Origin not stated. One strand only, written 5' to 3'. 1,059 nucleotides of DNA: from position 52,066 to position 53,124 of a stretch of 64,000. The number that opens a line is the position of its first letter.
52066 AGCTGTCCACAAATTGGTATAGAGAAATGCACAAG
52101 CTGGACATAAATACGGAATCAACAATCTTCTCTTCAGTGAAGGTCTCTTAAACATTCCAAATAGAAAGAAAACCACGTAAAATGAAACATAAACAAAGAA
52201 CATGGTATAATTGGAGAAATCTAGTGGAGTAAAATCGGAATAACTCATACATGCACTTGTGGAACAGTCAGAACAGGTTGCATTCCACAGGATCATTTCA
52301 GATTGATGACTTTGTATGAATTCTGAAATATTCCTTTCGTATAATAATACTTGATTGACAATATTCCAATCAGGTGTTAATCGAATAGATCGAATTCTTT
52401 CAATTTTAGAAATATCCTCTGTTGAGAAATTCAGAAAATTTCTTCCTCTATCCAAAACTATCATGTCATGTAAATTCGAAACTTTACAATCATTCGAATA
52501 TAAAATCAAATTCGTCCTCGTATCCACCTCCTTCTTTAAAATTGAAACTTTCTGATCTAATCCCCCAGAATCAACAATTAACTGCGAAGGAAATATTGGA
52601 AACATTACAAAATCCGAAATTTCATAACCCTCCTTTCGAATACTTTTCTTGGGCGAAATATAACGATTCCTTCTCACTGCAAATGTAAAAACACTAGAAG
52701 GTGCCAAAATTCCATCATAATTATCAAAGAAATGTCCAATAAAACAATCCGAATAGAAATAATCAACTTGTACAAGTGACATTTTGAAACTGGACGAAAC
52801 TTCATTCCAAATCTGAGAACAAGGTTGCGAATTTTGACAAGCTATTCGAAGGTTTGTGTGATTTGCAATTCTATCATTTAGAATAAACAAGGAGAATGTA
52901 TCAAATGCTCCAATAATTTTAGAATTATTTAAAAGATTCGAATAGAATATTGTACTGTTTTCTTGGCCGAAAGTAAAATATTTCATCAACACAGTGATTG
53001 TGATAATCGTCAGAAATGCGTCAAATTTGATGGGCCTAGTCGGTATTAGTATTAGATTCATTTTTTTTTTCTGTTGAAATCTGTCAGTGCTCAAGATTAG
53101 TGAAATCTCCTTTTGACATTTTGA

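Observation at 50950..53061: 7TM protein with large ectodomain and C-terminal RGS domain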

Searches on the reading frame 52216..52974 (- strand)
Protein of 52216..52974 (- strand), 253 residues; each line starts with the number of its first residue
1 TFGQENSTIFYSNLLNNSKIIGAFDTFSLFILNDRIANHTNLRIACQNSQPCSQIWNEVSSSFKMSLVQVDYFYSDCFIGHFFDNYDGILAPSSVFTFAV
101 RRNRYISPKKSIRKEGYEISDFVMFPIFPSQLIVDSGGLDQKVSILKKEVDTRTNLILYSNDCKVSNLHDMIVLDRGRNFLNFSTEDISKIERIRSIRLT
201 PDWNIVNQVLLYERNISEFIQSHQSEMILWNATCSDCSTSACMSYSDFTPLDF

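Call 53: predict_structure(alignment_id=A3)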
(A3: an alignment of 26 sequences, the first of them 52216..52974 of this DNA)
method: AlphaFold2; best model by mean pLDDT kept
length: 253 residues; sequences in the alignment: 26
mean_pLDDT: 83.6   pTM: 0.83
mean pLDDT of the five models: 83.6, 83.5, 82.0, 82.0, 80.2
residues with pLDDT >= 90: 118; 70-90: 85; 50-70: 44; < 50: 6
segments of 3 or more residues with pLDDT < 50: 1-4
pLDDT, mean of each block of 10 residues (from residue 1): 64 95 94 86 94 90 91 78 91 94 68 80 94 89 87 88 91 81 89 96 89 68 72 73 56 55
secondary structure, 60 per line:
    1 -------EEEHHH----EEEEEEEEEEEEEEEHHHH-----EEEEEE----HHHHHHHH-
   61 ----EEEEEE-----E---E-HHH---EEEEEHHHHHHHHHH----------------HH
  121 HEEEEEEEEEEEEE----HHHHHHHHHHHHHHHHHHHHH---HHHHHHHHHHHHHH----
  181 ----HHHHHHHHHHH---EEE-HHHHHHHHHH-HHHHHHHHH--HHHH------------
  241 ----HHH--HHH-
elements in order: E8-10 E18-32 H33-36 E42-47 H52-59 E65-70 E88-92 H93-102 E122-134 H139-159 H163-176 H185-195 E199-201 H203-212 H214-222 H225-228

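Call 67: search_solved_structures(query=A3, max_evalue=10, show_alignments=0)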
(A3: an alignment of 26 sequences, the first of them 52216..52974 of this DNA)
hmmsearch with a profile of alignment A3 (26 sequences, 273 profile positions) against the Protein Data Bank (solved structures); distinct sequences matched with E-value up to 10: 0.

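Call 68: search_protein_families(library=pfam, alignment_id=A3, max_evalue=1)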
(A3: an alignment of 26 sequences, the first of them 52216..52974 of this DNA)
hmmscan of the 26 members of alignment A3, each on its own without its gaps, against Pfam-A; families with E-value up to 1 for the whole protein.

A. member 1, window:52216-52974:- (253 aa): 1 family
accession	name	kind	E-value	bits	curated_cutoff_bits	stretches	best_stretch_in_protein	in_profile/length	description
PF04399.18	Glutaredoxin2_C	-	0.12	12.7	32.8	0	167-218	69-119/130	Glutaredoxin 2, C terminal domain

B. families by the number of members that match (of 26 scanned): 18 families
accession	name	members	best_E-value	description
PF16218.11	Peptidase_C101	1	0.005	Peptidase family C101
PF23813.1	AdfA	1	0.005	Anti-DarT factor A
PF08844.15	DUF1815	1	0.0075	Domain of unknown function (DUF1815)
PF06926.16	Rep_Org_C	1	0.025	Putative replisome organiser protein C-terminus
PF03642.18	MAP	1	0.044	MAP domain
PF03501.21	S10_plectin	1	0.056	Plectin/S10 domain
PF06397.17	Desulfoferrod_N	1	0.063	Desulfoferrodoxin, N-terminal domain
PF08775.15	ParB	1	0.094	ParB family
PF04399.18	Glutaredoxin2_C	1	0.12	Glutaredoxin 2, C terminal domain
PF18444.7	RRM_9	1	0.14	RNA recognition motif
PF15870.10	EloA-BP1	1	0.14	ElonginA binding-protein 1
PF01120.23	Alpha_L_fucos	1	0.17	Alpha-L-fucosidase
PF23479.1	Microp_apicomplexa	1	0.22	Apicomplexa microprotein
PF05467.16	Herpes_U47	1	0.22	Herpesvirus glycoprotein U47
PF10165.14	Ric8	1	0.22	Guanine nucleotide exchange factor synembryn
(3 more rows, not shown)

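Call 69: fold_search(model_id=the predicted structure, library=pdb)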
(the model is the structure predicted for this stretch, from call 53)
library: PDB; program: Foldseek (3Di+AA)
matches with E <= 10: 434; with E <= 0.001: 2
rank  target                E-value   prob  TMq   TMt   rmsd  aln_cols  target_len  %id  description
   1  4oen_B                4.3e-04  0.99  0.28  0.31  11.3       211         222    7  Crystal structure of the second substrate binding domain of a putative amino acid ABC transporter from Streptococcus p (released 2014-01-22)
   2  9ilw_A                7.1e-04  0.99  0.28  0.15  12.4       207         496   13  Crystal structure of the periplasmic domain of sensor protein EvgS from Escherichia coli str. K-12 substr. MG1655 (released 2025-07-09)
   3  4oen_A                1.5e-03  0.95  0.27  0.30  12.7       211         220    7  Crystal structure of the second substrate binding domain of a putative amino acid ABC transporter from Streptococcus p (released 2014-01-22)
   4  6h30_A                1.8e-03  0.89  0.31  0.19  11.3       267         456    9  The crystal structure of SBD1-SBD2 tandem of GlnPQ transporter (released 2019-08-14)
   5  2v25_A                2.6e-03  0.99  0.28  0.30   6.4       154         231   10  Structure of the Campylobacter jejuni antigen Peb1A, an aspartate and glutamate receptor with bound aspartate (released 2007-06-26)
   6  4c0r_A                2.9e-03  0.90  0.27  0.28  12.4       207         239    5  Molecular and structural basis of glutathione import in Gram-positive bacteria via GshT and the cystine ABC importer T (released 2013-08-21)
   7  6fxg_B                3.1e-03  0.91  0.29  0.31   8.6       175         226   11  Crystal structure of substrate binding domain 1 (SBD1) OF ABC transporter GLNPQ in complex with Asparagine (released 2019-03-20)
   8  4yb5_E                4.3e-03  0.75  0.21  0.19   8.1       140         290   14  Adenosine triphosphate phosphoribosyltransferase from Campylobacter jejuni in complex with the allosteric inhibitor hi (released 2016-03-09)
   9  6fxg_C                4.8e-03  0.92  0.29  0.32   6.7       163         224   12  Crystal structure of substrate binding domain 1 (SBD1) OF ABC transporter GLNPQ in complex with Asparagine (released 2019-03-20)
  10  4h5f_A                4.8e-03  0.75  0.23  0.24  13.2       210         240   11  Crystal structure of an amino acid ABC transporter substrate-binding protein from Streptococcus pneumoniae Canada MDR_ (released 2012-10-03)
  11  4kr5_A                5.4e-03  0.84  0.27  0.29  11.5       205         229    6  Crystal structure of Lactococcus lactis GlnP substrate binding domain 2 (SBD2) in open conformation (released 2013-09-11)
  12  7an6_A                5.4e-03  0.80  0.29  0.27  12.2       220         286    9  Enzyme of biosynthetic pathway (released 2022-04-20)
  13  6h30_B                5.8e-03  0.93  0.30  0.18   6.8       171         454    9  The crystal structure of SBD1-SBD2 tandem of GlnPQ transporter (released 2019-08-14)
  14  4zv1                  6.2e-03  0.92  0.27  0.30  10.9       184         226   10  An ancestral arginine-binding protein bound to arginine (released 2016-02-03)
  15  5aa3_D                7.0e-03  0.54  0.25  0.17  19.1       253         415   10  Crystal structure of MltF from Pseudomonas aeruginosa in the presence of tetrasaccharide and tetrapeptide (released 2016-10-12)
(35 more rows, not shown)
